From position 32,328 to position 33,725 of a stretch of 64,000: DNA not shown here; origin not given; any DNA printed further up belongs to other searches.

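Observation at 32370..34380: Candidate ranthipeptide/SCIFF-like RiPP operon: rSAM-SPASM enzyme, overlapping six-Cys Asp-rich peptide, HExxH protein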

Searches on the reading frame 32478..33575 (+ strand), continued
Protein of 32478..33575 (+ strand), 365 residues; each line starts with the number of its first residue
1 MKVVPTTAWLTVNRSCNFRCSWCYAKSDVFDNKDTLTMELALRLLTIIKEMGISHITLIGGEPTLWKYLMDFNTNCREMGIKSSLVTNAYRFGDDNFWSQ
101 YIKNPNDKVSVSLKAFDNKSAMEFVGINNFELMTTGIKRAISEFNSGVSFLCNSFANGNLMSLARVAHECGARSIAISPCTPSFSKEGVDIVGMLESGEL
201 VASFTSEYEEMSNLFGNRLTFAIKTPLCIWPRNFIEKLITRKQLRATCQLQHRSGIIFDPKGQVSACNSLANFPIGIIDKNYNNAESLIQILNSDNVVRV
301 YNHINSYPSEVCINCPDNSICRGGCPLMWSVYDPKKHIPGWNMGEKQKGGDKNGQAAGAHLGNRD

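Call 22: find_related_loci(query=A1, collection=genome_contigs, flank=3000)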
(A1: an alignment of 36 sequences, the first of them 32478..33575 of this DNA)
Query A1 (365 aa) in genome_contigs; peptide patterns used: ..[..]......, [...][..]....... (x = any residue, [..] = any of these).
338 stretches matched a pattern; 272 encode a relative of the query (tblastn E <= 1e-3); the best 80 are kept; 80 distinct loci.
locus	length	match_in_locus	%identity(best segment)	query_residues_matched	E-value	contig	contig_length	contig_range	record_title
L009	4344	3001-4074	61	4-363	1e-158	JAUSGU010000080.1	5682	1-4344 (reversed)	MAG: bacterium isolate E14_metabat.bin.148 E14_k141_445797, whole genome shotgun sequence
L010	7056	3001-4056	53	3-354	2e-134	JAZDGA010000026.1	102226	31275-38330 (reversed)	MAG: Candidatus Vogelbacteria bacterium isolate MEGAHIT-group-0.230 k141_9418184, whole genome shotgun sequence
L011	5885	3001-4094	73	1-365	1e-133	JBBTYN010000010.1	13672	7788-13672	MAG: Patescibacteria group bacterium isolate H41-bin112_1 H41_bin112_1_000000000010, whole genome shotgun sequence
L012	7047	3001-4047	47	3-356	5e-115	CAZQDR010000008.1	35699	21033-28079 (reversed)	MAG TPA_asm: uncultured Candidatus Saccharibacteria bacterium isolate SRP286056_co1_742 genome assembly, contig: NODE_12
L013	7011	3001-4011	48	5-341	6e-115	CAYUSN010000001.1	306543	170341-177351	MAG TPA_asm: uncultured Candidatus Saccharibacteria bacterium isolate SRP323723_co1_13 genome assembly, contig: NODE_12_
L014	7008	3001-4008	49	5-340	1e-112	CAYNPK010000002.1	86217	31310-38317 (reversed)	MAG TPA_asm: uncultured Candidatus Saccharibacteria bacterium isolate SRP263991_co4_20 genome assembly, contig: NODE_168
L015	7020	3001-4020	45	3-341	1e-106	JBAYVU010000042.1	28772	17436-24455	MAG: Sterolibacterium sp. isolate SO_2016_LW3_67 scaffold02414_LW162_2016, whole genome shotgun sequence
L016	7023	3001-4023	43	2-342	5e-106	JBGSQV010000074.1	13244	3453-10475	MAG: Candidatus Paceibacteria bacterium isolate JTS-AC341 k141_1577188, whole genome shotgun sequence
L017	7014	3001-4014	42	1-338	2e-100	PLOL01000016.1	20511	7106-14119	MAG: Patescibacteria group bacterium isolate bog_1341 73.20120700_S3X.70_contig_19899, whole genome shotgun sequence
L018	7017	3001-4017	41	9-347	3e-98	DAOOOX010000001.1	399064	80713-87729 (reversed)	MAG TPA_asm: Verrucomicrobiia bacterium isolate AMR_MDS_2612 NODE_4_length_399064_cov_14.700613, whole genome shotgun se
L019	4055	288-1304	40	2-342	3e-95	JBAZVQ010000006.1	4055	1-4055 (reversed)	MAG: Patescibacteria group bacterium isolate SO_2017_GW1_256 NODE_86728_length_4055_cov_9.624236_OW334_2017, whole genom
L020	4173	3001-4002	44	9-341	2e-94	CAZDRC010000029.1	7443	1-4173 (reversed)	MAG TPA_asm: uncultured Candidatus Saccharibacteria bacterium isolate SRP062349_co2_85 genome assembly, contig: NODE_548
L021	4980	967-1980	42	1-338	6e-94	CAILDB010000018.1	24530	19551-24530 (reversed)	uncultured bacterium isolate MJ130729B_bin-744 genome assembly, contig: bin-744:18/29, whole genome shotgun sequence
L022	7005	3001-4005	42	7-341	1e-93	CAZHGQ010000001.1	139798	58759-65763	MAG TPA_asm: uncultured Candidatus Saccharibacteria bacterium isolate SRP257259_co1_375 genome assembly, contig: NODE_94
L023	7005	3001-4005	42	9-342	2e-93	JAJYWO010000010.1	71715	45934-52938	MAG: bacterium isolate FK3.bin121 NODE_625_length_71715_cov_1.441485, whole genome shotgun sequence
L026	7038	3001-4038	38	5-352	2e-90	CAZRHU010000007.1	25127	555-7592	MAG TPA_asm: uncultured Candidatus Saccharibacteria bacterium isolate binchicken_co17_436 genome assembly, contig: NODE_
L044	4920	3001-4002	36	8-339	8e-75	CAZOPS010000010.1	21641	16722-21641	MAG TPA_asm: uncultured Candidatus Saccharibacteria bacterium isolate SRP141376_co2_359 genome assembly, contig: NODE_50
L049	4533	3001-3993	34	9-336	1e-68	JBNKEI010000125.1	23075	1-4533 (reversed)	MAG: Myxococcales bacterium isolate F1.bin.15.orig k141_658364, whole genome shotgun sequence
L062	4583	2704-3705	32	8-339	2e-60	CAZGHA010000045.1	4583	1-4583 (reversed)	MAG TPA_asm: uncultured Candidatus Saccharibacteria bacterium isolate binchicken_co39_211 genome assembly, contig: NODE_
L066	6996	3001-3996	31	7-336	1e-57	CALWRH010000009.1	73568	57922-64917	MAG: uncultured Christensenellaceae bacterium isolate BRZ_KS__bin118 genome assembly, contig: BRZ_KS__NODE_451_length_73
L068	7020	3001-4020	31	2-340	3e-56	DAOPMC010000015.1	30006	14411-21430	MAG TPA_asm: Bacilli bacterium isolate AMR_MDS_3209 NODE_1629_length_30006_cov_71.049915, whole genome shotgun sequence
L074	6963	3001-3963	31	4-329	5e-53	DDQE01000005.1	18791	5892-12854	MAG TPA_asm: Bacillales bacterium UBA2450 UBA2450_contig_6701, whole genome shotgun sequence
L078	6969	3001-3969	33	9-332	3e-52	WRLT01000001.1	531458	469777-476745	MAG: Bacillota bacterium isolate Th196P3bin37 Ga0099364_10000003, whole genome shotgun sequence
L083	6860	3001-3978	32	8-332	2e-49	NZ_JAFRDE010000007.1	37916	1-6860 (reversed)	MAG: Ruminococcus sp. isolate RGIG2388 Goat_Ileum-4__c33, whole genome shotgun sequence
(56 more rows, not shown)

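Call 26: search_solved_structures(query=A1, max_evalue=0.001)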
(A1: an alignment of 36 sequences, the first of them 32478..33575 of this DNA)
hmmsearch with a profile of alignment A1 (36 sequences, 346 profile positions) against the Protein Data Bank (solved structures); distinct sequences matched with E-value up to 0.001: 27.
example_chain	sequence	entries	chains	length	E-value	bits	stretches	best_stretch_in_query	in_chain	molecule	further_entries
5v1q_A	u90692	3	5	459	2.5e-12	49.7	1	19-331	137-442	Radical SAM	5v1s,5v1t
5wgg_A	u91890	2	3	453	4.2e-12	49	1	5-121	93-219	Radical SAM domain protein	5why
6c8v_A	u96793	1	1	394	2e-11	46.7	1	17-229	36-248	Coenzyme PQQ synthesis protein E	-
6efn_A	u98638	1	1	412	6.4e-11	45.1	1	13-198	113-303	Sporulation killing factor maturation protein SkfB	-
2fb2_A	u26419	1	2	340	9e-11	44.6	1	13-211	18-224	Molybdenum cofactor biosynthesis protein A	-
1tv7_A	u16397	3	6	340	9.9e-11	44.5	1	13-211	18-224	Molybdenum cofactor biosynthesis protein A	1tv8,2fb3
7tol_A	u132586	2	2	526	2.4e-08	36.6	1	8-173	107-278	glycerol dibiphytanyl glycerol tetraether - macrocyclic archaeol synthase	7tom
9dfw_A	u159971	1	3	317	4.3e-08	35.8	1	15-127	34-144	Radical SAM core domain-containing protein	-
9dgw_A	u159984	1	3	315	4.4e-08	35.8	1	15-127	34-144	Radical SAM core domain-containing protein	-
6b4c_A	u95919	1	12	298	4.4e-08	35.7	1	15-127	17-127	Viperin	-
7n7h_A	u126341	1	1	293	5e-08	35.6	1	16-184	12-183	VIPERIN-LIKE ENZYME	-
7n7i_A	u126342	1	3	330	5.6e-08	35.4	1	15-127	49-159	Viperin-like enzyme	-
4k37_A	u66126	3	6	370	7.2e-08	35.1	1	18-205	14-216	Anaerobic sulfatase-maturating enzyme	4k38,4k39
4k36_A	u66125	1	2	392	9e-08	34.7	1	18-205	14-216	Anaerobic sulfatase-maturating enzyme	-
9dfu_A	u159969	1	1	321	2.3e-07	33.4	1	15-127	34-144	Radical SAM core domain-containing protein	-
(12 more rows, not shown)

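Call 62: search_protein_families(library=ncbifam, alignment_id=A1, max_evalue=1e-8)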
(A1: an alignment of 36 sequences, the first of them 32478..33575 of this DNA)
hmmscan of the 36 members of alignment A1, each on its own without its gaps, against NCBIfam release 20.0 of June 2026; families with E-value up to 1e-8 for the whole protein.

A. member 1, window:32478-33575:+ (365 aa): 20 families
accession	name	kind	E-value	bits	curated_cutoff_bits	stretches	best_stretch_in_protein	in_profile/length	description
TIGR02668.1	moaA_archaeal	equivalog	2e-16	59.8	325.25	1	10-142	14-145/303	GTP 3',8-cyclase MoaA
NF038283.1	viperin_w_prok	equivalog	3.2e-16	59.3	180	1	12-121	8-122/281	viperin family antiviral radical SAM protein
NF001199.0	PRK00164.2-1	equivalog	6.5e-16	58.4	231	1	10-142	16-147/308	GTP 3',8-cyclase MoaA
TIGR02666.1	moaA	equivalog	1.6e-15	57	284.05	1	11-142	15-152/336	GTP 3',8-cyclase MoaA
TIGR04317.1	W_rSAM_matur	equivalog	2.4e-14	53.2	380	1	10-191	8-194/349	tungsten cofactor oxidoreductase radical SAM maturase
TIGR02109.1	PQQ_syn_pqqE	equivalog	3.2e-13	49.3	381.35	1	10-143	11-143/358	pyrroloquinoline quinone biosynthesis protein PqqE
NF045574.1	sacti_mat_StsB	exception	4.5e-13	48.8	625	1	8-113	98-201/466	StsB family radical SAM/SPASM domain sactipeptide maturase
NF045646.2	rSAM_Se_TrsS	equivalog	1.3e-11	43.8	490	1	7-106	87-187/441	radical SAM (seleno)protein TrsS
NF050035.1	rSAM_WgK_link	exception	1.8e-11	43.7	650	1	9-152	12-154/367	radical SAM/SPASM peptide maturase WgkB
TIGR04054.1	rSAM_NirJ1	equivalog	2e-11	43.2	650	1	5-155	36-185/387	putative heme d1 biosynthesis radical SAM protein NirJ1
TIGR04051.1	rSAM_NirJ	equivalog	7.4e-11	41.6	515.45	1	8-114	5-109/354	heme d1 biosynthesis radical SAM protein NirJ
TIGR04347.1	pseudo_SAM_Halo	equivalog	2.9e-10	40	525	1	5-152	38-184/390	TIGR04347 family pseudo-SAM/SPASM protein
TIGR04303.1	GeoRSP_rSAM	equivalog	3.8e-10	39.9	400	1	5-127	4-122/325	GeoRSP system radical SAM/SPASM protein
NF047865.1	rSAM_PapB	equivalog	6.1e-10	38.8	340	1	10-327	7-318/330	PapB family radical SAM/SPASM ranthipeptide maturase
TIGR04055.1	rSAM_NirJ2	equivalog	1e-09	38.4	500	0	8-326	3-304/326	putative heme d1 biosynthesis radical SAM protein NirJ2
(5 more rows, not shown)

B. families by the number of members that match (of 36 scanned): 42 families (the first 25 are shown)
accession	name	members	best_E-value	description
TIGR02668.1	moaA_archaeal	36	1.5e-22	GTP 3',8-cyclase MoaA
NF001199.0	PRK00164.2-1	36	2.1e-20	GTP 3',8-cyclase MoaA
TIGR02666.1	moaA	36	1.3e-19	GTP 3',8-cyclase MoaA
NF038283.1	viperin_w_prok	36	8.1e-19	viperin family antiviral radical SAM protein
NF047865.1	rSAM_PapB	35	2.1e-18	PapB family radical SAM/SPASM ranthipeptide maturase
NF045574.1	sacti_mat_StsB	34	2.4e-17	StsB family radical SAM/SPASM domain sactipeptide maturase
TIGR04054.1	rSAM_NirJ1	34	2.1e-16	putative heme d1 biosynthesis radical SAM protein NirJ1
TIGR04546.1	rSAM_ahbC_deAc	29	3.1e-16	12,18-didecarboxysiroheme deacetylase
TIGR04317.1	W_rSAM_matur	29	8e-16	tungsten cofactor oxidoreductase radical SAM maturase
TIGR04051.1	rSAM_NirJ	29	3.6e-14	heme d1 biosynthesis radical SAM protein NirJ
TIGR04055.1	rSAM_NirJ2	28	1.6e-14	putative heme d1 biosynthesis radical SAM protein NirJ2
NF049973.1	radical_Rv1681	26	3.8e-17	Rv1681 family radical SAM protein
TIGR04347.1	pseudo_SAM_Halo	22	1.1e-13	TIGR04347 family pseudo-SAM/SPASM protein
NF045646.2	rSAM_Se_TrsS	21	9.7e-14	radical SAM (seleno)protein TrsS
TIGR04303.1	GeoRSP_rSAM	21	4.3e-13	GeoRSP system radical SAM/SPASM protein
TIGR03942.1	sulfatase_rSAM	15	1.1e-15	anaerobic sulfatase maturase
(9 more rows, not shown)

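Call 75: list_cluster_members(proteins=[P0122, window:32478-33575:+, window:33535-33684:+])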
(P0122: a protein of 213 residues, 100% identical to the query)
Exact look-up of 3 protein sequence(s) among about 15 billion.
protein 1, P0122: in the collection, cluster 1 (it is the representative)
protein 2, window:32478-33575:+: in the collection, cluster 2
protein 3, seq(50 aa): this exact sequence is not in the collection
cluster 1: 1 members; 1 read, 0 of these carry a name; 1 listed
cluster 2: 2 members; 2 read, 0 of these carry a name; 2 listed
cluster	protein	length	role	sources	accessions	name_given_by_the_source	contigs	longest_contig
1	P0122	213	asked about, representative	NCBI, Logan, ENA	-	-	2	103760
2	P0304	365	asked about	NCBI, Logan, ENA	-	-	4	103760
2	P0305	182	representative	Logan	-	-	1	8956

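Call 85: predict_structure(alignment_id=A1)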
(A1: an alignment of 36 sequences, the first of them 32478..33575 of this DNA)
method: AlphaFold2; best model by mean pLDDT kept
length: 365 residues; sequences in the alignment: 36
mean_pLDDT: 89.4   pTM: 0.86
mean pLDDT of the five models: 89.4, 88.7, 87.4, 87.4, 86.9
residues with pLDDT >= 90: 284; 70-90: 46; 50-70: 15; < 50: 20
segments of 3 or more residues with pLDDT < 50: 346-365
pLDDT, mean of each block of 10 residues (from residue 1): 90 77 69 90 98 96 92 98 96 98 98 95 90 98 97 93 98 97 86 93 96 97 94 96 94 93 93 94 98 95 90 91 92 91 53 33 29
secondary structure, 60 per line:
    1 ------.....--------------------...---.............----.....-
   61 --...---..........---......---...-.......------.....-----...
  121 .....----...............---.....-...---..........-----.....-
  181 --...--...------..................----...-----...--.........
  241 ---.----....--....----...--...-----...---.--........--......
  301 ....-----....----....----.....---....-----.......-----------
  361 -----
elements in order: E7-11 H38-50 E55-59 H69-78 E82-87 H95-101 E108-112 H118-125 H130-144 E148-152 H160-169 E175-179 E183-185 E188-190 H197-214 E219-221 H232-240 H249-252 E255-258 E263-265 E276-278 H285-292 H295-304 H310-313 H318-321 H326-330 H334-337 H343-349

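Call 87: fold_search(model_id=the predicted structure, library=pdb)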
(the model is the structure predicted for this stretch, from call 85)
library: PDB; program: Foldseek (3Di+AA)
matches with E <= 10: 1711; with E <= 0.001: 144
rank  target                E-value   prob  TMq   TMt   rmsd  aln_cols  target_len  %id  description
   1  5v1q_B                2.6e-12  1.00  0.63  0.53   5.8       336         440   17  Crystal structure of Streptococcus suis SuiB (released 2017-08-30)
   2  5v1q_A                6.9e-12  1.00  0.62  0.54   5.8       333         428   17  Crystal structure of Streptococcus suis SuiB (released 2017-08-30)
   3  5v1t_A                1.0e-11  1.00  0.64  0.54   5.8       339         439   16  Crystal structure of Streptococcus suis SuiB bound to precursor peptide SuiA (released 2017-08-30)
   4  4k37_B                1.5e-11  1.00  0.62  0.62   5.0       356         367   16  Native anSMEcpe with bound AdoMet (released 2013-05-08)
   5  4k38_B                1.9e-11  1.00  0.60  0.60   5.1       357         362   17  Native anSMEcpe with bound AdoMet and Kp18Cys peptide (released 2013-05-08)
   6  5v1s_A                2.2e-11  1.00  0.62  0.55   5.9       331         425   17  Crystal structure of Streptococcus suis SuiB bound to S-adenosylmethionine (released 2017-08-30)
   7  4k39_B                2.4e-11  1.00  0.63  0.64   4.9       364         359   16  Native anSMEcpe with bound AdoMet and Cp18Cys peptide (released 2013-05-08)
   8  5v1s_B                3.7e-11  1.00  0.62  0.54   5.4       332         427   17  Crystal structure of Streptococcus suis SuiB bound to S-adenosylmethionine (released 2017-08-30)
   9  4k39_A                3.9e-11  1.00  0.61  0.61   5.1       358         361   17  Native anSMEcpe with bound AdoMet and Cp18Cys peptide (released 2013-05-08)
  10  7vob                  7.2e-11  1.00  0.59  0.65   8.0       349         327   18  The crystal structure of a Radical SAM Enzyme BlsE involved in the Biosynthesis of Blasticidin S (released 2022-05-04)
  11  4k38_A                9.1e-11  1.00  0.61  0.61   5.1       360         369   17  Native anSMEcpe with bound AdoMet and Kp18Cys peptide (released 2013-05-08)
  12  8hzv_B                1.0e-10  1.00  0.55  0.44   7.6       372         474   14  The crystal structure of a Radical SAM Enzyme DesII (released 2024-07-10)
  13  4k36_A                1.2e-10  1.00  0.63  0.61   5.1       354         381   16  His6 tagged anSMEcpe with bound AdoMet (released 2013-05-08)
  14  4k37_A                1.2e-10  1.00  0.61  0.61   5.1       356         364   16  Native anSMEcpe with bound AdoMet (released 2013-05-08)
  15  8hzv_C                1.2e-10  1.00  0.54  0.43   6.0       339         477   14  The crystal structure of a Radical SAM Enzyme DesII (released 2024-07-10)
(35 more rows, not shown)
